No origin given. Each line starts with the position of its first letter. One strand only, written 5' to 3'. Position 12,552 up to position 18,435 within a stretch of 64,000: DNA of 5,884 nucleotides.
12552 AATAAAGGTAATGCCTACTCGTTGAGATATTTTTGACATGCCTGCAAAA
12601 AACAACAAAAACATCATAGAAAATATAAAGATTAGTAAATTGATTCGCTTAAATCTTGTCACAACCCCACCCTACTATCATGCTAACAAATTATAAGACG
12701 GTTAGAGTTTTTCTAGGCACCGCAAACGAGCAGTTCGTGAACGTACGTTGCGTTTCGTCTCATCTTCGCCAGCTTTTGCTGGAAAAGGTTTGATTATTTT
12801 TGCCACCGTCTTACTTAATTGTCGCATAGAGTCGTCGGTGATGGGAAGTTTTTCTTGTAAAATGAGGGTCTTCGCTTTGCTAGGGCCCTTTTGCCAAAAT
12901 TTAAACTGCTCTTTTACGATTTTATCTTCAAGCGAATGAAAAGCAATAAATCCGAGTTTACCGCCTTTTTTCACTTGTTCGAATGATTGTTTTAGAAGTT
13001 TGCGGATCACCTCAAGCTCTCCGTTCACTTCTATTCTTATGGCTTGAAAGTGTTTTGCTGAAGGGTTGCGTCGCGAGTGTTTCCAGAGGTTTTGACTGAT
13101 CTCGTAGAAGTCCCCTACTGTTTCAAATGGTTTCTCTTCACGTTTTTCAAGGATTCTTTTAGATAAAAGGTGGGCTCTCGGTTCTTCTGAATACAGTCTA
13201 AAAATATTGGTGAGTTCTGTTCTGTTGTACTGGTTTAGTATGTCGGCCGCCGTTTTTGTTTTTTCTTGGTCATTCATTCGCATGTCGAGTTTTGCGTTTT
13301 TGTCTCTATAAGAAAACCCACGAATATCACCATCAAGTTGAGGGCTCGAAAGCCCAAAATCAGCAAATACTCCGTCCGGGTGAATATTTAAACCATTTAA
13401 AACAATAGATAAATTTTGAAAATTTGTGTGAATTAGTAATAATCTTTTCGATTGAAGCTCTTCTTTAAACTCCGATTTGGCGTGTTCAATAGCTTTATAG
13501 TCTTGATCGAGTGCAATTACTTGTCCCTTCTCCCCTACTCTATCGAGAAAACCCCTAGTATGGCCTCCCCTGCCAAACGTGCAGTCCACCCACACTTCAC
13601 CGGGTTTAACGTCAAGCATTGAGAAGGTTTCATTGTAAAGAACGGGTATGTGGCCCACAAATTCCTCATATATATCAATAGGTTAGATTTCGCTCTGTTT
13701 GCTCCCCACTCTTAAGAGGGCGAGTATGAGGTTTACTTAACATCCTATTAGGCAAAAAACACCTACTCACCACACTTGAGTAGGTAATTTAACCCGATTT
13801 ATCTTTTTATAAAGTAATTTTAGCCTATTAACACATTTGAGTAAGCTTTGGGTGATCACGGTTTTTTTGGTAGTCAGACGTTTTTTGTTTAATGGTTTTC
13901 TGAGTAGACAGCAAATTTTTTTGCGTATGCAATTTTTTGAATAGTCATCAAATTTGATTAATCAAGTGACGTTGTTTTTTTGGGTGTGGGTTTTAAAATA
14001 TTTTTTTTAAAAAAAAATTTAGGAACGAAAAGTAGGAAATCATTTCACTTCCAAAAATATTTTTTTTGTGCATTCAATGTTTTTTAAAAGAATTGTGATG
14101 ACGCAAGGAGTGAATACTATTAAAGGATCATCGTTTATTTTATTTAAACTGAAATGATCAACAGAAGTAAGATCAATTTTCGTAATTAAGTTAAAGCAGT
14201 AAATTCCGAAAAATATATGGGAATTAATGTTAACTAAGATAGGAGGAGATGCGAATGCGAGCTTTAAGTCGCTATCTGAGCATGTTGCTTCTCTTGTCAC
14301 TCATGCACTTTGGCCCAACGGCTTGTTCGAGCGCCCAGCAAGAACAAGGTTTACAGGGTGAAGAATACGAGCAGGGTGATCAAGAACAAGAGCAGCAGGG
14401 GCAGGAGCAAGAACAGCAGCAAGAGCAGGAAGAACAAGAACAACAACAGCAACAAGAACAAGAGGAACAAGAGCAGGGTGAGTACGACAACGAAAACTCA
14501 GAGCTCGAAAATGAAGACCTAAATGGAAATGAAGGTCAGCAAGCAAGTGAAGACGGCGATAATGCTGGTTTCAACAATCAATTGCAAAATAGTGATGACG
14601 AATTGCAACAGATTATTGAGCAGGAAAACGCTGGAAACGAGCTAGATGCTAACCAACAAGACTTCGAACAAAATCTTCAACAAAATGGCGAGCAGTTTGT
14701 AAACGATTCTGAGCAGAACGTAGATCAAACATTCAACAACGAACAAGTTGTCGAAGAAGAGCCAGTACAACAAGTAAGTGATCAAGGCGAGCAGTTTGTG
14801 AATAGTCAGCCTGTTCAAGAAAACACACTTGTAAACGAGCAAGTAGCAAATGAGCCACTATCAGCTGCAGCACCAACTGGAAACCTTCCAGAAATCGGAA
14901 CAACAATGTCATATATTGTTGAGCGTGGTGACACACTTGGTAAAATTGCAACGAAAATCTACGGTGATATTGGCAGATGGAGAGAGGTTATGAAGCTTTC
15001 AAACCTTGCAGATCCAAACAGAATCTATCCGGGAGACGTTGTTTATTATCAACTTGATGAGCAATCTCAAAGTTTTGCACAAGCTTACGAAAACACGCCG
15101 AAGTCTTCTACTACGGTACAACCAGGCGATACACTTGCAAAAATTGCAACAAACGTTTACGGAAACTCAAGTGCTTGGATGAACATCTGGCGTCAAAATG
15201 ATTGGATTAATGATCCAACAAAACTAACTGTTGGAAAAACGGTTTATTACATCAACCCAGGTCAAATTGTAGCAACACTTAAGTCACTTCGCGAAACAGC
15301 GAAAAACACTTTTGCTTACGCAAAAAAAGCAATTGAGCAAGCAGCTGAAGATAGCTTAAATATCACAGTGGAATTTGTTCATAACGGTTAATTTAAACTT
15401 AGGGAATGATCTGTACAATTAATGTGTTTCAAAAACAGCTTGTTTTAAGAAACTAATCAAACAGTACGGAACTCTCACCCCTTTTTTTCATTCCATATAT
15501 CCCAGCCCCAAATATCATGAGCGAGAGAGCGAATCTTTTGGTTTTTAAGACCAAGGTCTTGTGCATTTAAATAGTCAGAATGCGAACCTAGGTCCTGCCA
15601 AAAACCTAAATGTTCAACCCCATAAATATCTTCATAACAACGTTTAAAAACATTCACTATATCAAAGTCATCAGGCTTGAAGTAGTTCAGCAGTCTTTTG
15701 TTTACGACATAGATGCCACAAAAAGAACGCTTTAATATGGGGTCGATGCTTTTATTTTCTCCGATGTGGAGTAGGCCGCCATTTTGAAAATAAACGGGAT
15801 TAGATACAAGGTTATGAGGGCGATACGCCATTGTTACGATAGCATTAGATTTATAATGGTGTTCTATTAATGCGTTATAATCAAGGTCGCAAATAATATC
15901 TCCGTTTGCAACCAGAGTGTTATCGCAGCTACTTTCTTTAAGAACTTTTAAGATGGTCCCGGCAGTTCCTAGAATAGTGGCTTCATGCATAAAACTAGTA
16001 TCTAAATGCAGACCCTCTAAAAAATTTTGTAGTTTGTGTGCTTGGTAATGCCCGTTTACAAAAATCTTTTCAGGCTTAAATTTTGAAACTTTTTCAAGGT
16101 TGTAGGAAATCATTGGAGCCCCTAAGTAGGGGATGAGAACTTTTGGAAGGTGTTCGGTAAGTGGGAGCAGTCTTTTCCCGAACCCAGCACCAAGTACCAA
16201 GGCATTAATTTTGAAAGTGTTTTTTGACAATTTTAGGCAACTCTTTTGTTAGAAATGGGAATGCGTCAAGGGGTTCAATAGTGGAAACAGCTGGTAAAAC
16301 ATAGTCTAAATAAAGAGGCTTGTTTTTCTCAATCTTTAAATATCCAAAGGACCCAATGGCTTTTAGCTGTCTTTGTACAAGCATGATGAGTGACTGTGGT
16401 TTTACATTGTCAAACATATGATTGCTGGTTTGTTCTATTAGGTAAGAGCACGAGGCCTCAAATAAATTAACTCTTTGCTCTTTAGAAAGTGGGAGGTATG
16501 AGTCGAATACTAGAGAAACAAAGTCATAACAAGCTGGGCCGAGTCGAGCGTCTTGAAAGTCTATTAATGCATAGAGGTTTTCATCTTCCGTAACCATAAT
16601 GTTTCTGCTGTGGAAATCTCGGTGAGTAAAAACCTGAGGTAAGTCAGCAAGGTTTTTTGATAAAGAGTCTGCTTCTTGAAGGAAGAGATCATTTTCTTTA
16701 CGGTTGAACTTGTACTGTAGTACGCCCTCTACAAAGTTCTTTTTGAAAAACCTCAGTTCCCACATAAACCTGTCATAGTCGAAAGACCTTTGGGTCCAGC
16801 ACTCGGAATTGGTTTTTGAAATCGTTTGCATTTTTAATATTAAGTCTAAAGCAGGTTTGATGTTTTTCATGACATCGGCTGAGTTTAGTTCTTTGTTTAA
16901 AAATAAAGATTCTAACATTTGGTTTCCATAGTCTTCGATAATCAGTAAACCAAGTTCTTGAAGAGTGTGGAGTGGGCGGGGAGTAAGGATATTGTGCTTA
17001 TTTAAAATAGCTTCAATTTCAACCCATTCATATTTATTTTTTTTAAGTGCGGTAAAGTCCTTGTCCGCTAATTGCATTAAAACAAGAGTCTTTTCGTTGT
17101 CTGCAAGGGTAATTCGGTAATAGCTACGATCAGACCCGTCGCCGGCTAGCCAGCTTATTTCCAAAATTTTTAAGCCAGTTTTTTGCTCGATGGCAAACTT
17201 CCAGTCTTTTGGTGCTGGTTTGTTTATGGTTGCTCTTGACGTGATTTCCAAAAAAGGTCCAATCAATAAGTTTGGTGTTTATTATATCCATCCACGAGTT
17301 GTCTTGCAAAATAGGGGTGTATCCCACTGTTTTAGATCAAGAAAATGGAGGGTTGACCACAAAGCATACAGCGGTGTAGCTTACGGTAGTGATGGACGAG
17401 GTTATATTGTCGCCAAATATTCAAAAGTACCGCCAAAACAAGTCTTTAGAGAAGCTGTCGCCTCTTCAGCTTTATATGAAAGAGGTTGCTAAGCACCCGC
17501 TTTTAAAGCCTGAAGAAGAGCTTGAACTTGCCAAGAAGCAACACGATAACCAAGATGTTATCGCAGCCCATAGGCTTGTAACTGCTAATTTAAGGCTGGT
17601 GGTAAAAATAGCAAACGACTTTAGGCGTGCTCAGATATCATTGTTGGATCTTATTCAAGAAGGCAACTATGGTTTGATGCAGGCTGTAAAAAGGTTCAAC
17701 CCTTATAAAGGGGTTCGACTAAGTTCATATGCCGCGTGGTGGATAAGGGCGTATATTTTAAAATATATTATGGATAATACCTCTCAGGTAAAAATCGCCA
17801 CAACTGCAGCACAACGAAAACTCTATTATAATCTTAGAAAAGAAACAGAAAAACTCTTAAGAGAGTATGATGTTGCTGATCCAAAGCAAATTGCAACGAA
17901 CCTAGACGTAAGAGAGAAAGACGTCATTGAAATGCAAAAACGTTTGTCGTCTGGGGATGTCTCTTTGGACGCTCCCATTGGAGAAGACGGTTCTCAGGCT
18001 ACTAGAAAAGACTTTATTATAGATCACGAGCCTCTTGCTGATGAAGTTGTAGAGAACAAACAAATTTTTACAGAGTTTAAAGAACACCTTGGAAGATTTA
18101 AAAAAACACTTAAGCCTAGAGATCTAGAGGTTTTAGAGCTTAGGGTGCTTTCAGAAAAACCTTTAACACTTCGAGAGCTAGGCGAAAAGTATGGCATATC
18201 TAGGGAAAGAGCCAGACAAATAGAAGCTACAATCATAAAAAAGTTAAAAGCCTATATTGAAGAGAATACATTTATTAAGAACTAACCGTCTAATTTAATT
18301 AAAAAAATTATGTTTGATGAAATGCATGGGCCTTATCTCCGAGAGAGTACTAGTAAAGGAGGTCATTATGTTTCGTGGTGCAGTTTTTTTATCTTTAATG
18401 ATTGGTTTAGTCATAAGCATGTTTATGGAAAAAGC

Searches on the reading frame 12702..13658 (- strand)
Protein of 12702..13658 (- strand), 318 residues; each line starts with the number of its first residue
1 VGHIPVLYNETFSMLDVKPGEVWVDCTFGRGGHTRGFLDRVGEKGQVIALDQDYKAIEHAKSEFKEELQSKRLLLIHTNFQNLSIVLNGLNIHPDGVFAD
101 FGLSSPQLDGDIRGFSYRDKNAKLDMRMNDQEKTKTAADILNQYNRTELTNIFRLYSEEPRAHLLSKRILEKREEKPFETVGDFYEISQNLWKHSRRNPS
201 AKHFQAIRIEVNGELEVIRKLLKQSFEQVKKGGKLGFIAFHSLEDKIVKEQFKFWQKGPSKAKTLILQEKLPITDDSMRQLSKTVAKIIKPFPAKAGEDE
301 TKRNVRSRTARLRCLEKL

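Call 78: search_protein_families(library=pfam, proteins=[window:12702-13658:-], max_evalue=0.01)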
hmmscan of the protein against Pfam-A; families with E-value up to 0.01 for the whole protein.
window:12702-13658:- (318 aa): 4 families
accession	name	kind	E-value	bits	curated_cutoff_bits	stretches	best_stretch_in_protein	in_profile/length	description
PF01795.25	Methyltransf_5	-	3e-85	286.8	27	1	2-317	3-308/309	MraW methylase family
PF01209.24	Ubie_methyltran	-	0.00012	22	20.1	0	13-84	41-111/233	ubiE/COQ5 methyltransferase family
PF01728.25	FtsJ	-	0.0014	19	24.1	0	10-100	14-98/181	FtsJ-like methyltransferase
PF13649.12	Methyltransf_25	-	0.0021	19.1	27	1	25-84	3-59/97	Methyltransferase domain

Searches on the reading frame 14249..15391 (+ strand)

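Call 78: search_protein_families(library=pfam, proteins=[window:14249-15391:+], max_evalue=0.01)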
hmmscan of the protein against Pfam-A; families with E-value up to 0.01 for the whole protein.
window:14249-15391:+ (380 aa): 3 families
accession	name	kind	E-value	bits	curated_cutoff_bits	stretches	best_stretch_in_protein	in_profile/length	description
PF01476.26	LysM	-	1.6e-12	47.6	20.9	2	222-265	1-40/43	LysM domain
PF23472.1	LysM2_CERK1_LYK3_4_5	-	0.00012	22.3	27.4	0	286-331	6-50/56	LYK3/4/5 LysM2 domain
PF23457.1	LysM2_NFP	-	0.00032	21.2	36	0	220-265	6-51/56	NFP LysM2 domain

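Call 80: search_protein_families(library=ncbifam, proteins=[window:14249-15391:+], max_evalue=0.001)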
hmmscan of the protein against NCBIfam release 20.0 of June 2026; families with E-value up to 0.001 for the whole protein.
window:14249-15391:+ (380 aa): 3 families
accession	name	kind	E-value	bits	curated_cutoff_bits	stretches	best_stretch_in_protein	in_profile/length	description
NF008399.0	PRK11198.1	equivalog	1.5e-09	38.4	134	2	281-330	91-141/149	peptidoglycan-binding protein LysM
TIGR02899.1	spore_safA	subfamily_domain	2.1e-05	24.4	67.85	0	224-263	1-38/44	SafA/ExsA family spore coat assembly protein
NF010723.1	PRK14125.1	equivalog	6.4e-05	22.8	60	0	284-308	31-57/87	cell division suppressor protein YneA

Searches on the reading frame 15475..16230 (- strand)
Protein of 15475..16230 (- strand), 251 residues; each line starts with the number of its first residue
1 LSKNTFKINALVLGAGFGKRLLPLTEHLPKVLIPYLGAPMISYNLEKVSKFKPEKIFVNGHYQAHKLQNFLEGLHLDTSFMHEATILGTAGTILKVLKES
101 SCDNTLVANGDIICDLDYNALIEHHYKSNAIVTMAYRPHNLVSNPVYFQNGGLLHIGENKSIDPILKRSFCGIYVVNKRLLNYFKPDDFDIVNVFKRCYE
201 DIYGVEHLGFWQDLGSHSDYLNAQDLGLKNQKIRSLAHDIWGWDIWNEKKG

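Call 78: search_protein_families(library=pfam, proteins=[window:15475-16230:-], max_evalue=0.01)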
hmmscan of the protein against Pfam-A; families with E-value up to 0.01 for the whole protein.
window:15475-16230:- (251 aa): 2 families
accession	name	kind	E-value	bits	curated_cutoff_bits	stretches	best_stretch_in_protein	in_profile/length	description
PF00483.29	NTP_transferase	-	6.5e-21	75.5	21.2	1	10-225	2-240/245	Nucleotidyl transferase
PF12804.13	NTP_transf_3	-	1.2e-08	35.7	27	1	10-147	1-132/160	MobA-like NTP transferase domain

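Call 80: search_protein_families(library=ncbifam, proteins=[window:15475-16230:-], max_evalue=0.001)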
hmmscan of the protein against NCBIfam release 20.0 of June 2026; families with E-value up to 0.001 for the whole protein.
window:15475-16230:- (251 aa): 31 families (the best 25 are shown)
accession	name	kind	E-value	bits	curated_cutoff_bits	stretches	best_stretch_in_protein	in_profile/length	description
NF045761.1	NAMPUrTaseMurU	equivalog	4.3e-25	88.9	250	1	9-219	2-219/226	N-acetylmuramate alpha-1-phosphate uridylyltransferase MurU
TIGR03992.1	Arch_glmU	subfamily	6.6e-23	81.2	292.1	1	9-232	2-232/393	bifunctional sugar-1-phosphate nucleotidylyltransferase/acetyltransferase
NF052502.1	man1P_GTase_Rv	exception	1.5e-21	76.7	440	1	9-223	2-226/352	mannose-1-phosphate guanylyltransferase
NF041173.1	Sug_nt_acttase_Thmprot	equivalog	1.2e-17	64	600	1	9-232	2-232/405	bifunctional sugar-1-phosphate nucleotidylyltransferase/acetyltransferase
NF049965.1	GlMnHpPGnyltfHddC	equivalog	1.2e-11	44.7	300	1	9-201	2-193/221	D-glycero-D-manno-heptose 1-phosphate guanosyltransferase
TIGR01173.1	glmU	equivalog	1e-10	41.1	366.85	1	9-181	2-177/452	bifunctional UDP-N-acetylglucosamine diphosphorylase/glucosamine-1-phosphate N-acetyltransferase GlmU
TIGR01208.1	rmlA_long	equivalog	1.5e-10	40.5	320.25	1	10-231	2-238/353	glucose-1-phosphate thymidylyltransferase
TIGR02091.1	glgC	equivalog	3.7e-10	39.4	424.9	1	10-136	3-147/364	glucose-1-phosphate adenylyltransferase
NF041313.1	UDPGP_AglF_Halo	equivalog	1.2e-09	37.9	400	1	9-130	2-124/234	UTP--glucose-1-phosphate uridylyltransferase AglF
NF045697.1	MurNAcPUrMurU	equivalog_domain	8e-09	35.2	370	1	11-216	1-217/229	N-acetylmuramate alpha-1-phosphate uridylyltransferase MurU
NF002772.0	PRK02862.1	equivalog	8.2e-09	34.7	537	1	7-142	3-156/429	glucose-1-phosphate adenylyltransferase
NF010935.0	PRK14355.1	equivalog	8.8e-09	34.5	718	1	7-134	3-130/459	bifunctional UDP-N-acetylglucosamine diphosphorylase/glucosamine-1-phosphate N-acetyltransferase GlmU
NF010936.0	PRK14356.1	equivalog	1.5e-08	34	666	1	7-112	5-108/456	bifunctional UDP-N-acetylglucosamine diphosphorylase/glucosamine-1-phosphate N-acetyltransferase GlmU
NF010940.0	PRK14360.1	equivalog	2.1e-08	33.1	602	1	11-134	5-128/452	bifunctional UDP-N-acetylglucosamine diphosphorylase/glucosamine-1-phosphate N-acetyltransferase GlmU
NF003670.0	PRK05293.1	equivalog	3.9e-08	32.6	470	1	7-224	4-255/382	glucose-1-phosphate adenylyltransferase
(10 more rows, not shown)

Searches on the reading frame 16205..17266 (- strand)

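Call 78: search_protein_families(library=pfam, proteins=[window:16205-17266:-], max_evalue=0.01)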
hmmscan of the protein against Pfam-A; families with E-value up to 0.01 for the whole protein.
window:16205-17266:- (353 aa): 5 families
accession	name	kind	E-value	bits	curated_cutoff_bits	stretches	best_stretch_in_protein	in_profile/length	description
PF01636.29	APH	-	2.5e-21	77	23.2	1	40-273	5-230/239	Phosphotransferase enzyme family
PF07914.17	DUF1679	-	4.3e-06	26.3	24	1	192-265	250-323/414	Uncharacterized oxidoreductase dhs-27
PF02958.26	EcKL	-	8e-06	25.8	22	1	185-259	190-267/294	Ecdysteroid kinase-like family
PF19974.5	TCAD9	-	0.0046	16.6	40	1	199-252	285-337/429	Ternary complex associated domain 9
PF01633.27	Choline_kinase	-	0.0082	15.9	29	0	184-248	131-199/300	Choline/ethanolamine kinase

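Call 80: search_protein_families(library=ncbifam, proteins=[window:16205-17266:-], max_evalue=0.001)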
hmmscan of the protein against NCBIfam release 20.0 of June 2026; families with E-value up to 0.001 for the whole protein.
window:16205-17266:- (353 aa): 3 families
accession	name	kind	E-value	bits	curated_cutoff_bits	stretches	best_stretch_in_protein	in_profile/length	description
NF045759.1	NamurgluKinAmgK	equivalog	6.6e-29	101.1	550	1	32-320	17-292/324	N-acetylmuramate/N-acetylglucosamine kinase AmgK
NF045698.1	MurGlcNAcKinAmgK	equivalog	3.3e-11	43.1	500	1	82-322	85-326/360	N-acetylmuramate/N-acetylglucosamine kinase AmgK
NF008738.0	PRK11768.1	equivalog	1.9e-06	27.5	194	1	160-253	146-236/327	serine/threonine protein kinase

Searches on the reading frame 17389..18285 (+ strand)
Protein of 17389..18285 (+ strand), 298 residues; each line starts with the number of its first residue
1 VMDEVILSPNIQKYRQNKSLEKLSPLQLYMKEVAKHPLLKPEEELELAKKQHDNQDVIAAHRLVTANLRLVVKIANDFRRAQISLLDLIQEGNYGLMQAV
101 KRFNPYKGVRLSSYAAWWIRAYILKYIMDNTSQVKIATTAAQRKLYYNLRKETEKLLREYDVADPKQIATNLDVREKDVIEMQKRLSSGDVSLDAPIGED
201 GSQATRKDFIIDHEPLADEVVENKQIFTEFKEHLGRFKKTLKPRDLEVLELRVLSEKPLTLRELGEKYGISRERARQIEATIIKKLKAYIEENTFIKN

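Call 80: search_protein_families(library=ncbifam, proteins=[window:17389-18285:+], max_evalue=0.001)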
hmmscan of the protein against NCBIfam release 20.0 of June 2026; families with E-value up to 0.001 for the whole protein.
window:17389-18285:+ (298 aa): 43 families (the best 25 are shown)
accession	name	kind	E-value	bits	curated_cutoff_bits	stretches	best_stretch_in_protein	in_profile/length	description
NF005143.0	PRK06596.1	subfamily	3e-83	279.6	241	1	16-292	6-283/285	RNA polymerase factor sigma-32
TIGR02392.1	rpoH_proteo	equivalog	3.2e-83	279.5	323.1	1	26-291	3-269/270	RNA polymerase sigma factor RpoH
NF005693.0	PRK07500.1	equivalog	4.5e-70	236.1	315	1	30-292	12-279/289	RNA polymerase factor sigma-32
NF006666.0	PRK09210.1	equivalog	1.7e-50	172.4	572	1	23-287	98-357/370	RNA polymerase sigma factor RpoD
NF004207.0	PRK05657.1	equivalog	6.9e-49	167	394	1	16-294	48-321/329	RNA polymerase sigma factor RpoS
TIGR02394.1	rpoS_proteo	equivalog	3.6e-48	164.5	378.7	1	16-294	5-278/285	RNA polymerase sigma factor RpoS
TIGR02997.1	Sig70-cyanoRpoD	subfamily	3.1e-46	158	384.5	1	58-287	74-298/298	RNA polymerase sigma factor, RpoD/SigA family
NF004208.0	PRK05658.1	equivalog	4.9e-44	151.3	555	1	57-288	391-618/631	RNA polymerase sigma factor RpoD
TIGR02393.1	RpoD_Cterm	equivalog_domain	6.3e-44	150.3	354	1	59-292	1-230/238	RNA polymerase sigma factor RpoD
NF041931.2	MzaA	equivalog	7.6e-43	147.3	800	1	57-288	474-703/726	MZA anti-phage system associated sigma-70 family RNA polymerase sigma factor MzaA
NF004566.0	PRK05901.2-4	equivalog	2.4e-39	135.8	531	1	29-288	160-432/448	RNA polymerase sigma factor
NF005920.0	PRK07921.1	subfamily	2.5e-39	135.2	464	1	57-288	89-316/328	RNA polymerase sigma factor SigB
NF004561.0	PRK05901.1-3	equivalog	9.9e-39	133.8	582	1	59-287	300-524/537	RNA polymerase sigma factor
NF004560.0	PRK05901.1-1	equivalog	1.1e-38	133.7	711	1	59-287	279-503/516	RNA polymerase sigma factor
NF004562.0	PRK05901.1-4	equivalog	2.6e-36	125.2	779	1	59-290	317-544/571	RNA polymerase sigma factor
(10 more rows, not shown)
